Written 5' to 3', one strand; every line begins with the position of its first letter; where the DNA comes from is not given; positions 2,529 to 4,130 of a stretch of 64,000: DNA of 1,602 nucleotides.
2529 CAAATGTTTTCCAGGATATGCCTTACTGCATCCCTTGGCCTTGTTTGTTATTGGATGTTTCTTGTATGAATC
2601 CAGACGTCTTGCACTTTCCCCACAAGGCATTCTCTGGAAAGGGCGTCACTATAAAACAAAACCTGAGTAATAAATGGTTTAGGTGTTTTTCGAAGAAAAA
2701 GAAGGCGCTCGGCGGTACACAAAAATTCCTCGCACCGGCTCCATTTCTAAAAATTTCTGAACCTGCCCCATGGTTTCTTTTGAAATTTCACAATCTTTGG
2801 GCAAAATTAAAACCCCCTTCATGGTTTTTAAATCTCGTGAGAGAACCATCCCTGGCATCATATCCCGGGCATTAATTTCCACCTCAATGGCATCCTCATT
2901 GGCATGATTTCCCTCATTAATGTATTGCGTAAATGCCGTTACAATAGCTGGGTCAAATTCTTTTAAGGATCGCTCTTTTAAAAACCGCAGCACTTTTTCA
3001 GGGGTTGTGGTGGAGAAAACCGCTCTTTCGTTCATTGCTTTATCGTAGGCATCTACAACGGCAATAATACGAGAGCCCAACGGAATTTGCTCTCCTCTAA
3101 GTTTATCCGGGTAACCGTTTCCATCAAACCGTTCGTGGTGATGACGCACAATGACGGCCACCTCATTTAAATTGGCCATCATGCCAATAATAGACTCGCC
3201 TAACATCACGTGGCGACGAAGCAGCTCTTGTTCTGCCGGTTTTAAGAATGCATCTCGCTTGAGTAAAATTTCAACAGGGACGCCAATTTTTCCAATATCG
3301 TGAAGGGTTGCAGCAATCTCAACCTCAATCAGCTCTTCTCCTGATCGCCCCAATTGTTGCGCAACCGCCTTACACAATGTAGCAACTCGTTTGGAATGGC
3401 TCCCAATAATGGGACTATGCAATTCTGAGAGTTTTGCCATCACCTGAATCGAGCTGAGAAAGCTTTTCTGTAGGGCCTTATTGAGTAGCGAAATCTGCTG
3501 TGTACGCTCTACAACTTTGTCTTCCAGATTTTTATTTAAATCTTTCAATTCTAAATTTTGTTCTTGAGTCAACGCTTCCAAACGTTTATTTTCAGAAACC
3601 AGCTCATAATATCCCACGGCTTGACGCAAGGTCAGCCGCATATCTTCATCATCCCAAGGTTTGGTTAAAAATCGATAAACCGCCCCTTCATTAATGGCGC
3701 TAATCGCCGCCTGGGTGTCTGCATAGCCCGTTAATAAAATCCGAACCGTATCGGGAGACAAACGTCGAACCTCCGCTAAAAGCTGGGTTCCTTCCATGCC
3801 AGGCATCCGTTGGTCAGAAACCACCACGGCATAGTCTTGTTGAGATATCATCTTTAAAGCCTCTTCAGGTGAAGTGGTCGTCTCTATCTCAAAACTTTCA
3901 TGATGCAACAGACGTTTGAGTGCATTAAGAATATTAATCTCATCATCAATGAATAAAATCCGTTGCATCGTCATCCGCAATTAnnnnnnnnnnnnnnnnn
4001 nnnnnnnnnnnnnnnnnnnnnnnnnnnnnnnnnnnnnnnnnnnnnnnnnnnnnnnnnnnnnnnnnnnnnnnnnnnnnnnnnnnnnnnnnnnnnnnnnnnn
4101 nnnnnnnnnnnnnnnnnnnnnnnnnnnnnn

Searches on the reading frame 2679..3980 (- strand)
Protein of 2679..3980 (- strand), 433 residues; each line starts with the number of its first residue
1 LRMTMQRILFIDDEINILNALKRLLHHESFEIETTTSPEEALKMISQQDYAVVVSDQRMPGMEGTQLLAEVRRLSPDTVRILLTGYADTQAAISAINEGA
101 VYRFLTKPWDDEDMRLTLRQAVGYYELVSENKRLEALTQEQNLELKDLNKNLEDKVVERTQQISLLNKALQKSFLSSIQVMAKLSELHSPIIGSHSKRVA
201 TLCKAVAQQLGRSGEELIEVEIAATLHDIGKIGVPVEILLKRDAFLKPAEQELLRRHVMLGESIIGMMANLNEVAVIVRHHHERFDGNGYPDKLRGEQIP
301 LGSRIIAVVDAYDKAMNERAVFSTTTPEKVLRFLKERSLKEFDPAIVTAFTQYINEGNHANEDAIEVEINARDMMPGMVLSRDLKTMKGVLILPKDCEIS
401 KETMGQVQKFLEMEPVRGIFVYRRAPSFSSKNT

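Call 76: search_protein_families(library=pfam, proteins=[window:2679-3980:-], max_evalue=0.001)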
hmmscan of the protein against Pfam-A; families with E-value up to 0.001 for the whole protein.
window:2679-3980:- (433 aa): 4 families
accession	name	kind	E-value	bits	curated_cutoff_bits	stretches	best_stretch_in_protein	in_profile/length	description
PF13487.12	HD_5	-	1.7e-34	119.4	27.2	1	180-346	2-170/170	HD domain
PF00072.30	Response_reg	-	1.9e-23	83.2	30.2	1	8-117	1-109/111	Response regulator receiver domain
PF01966.28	HD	-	4.9e-19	69.2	22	1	194-313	3-114/116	HD domain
PF23198.2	PDE8A_N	-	0.0003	21.1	29.6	0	5-74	10-80/147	PDE8A-like, N-terminal domain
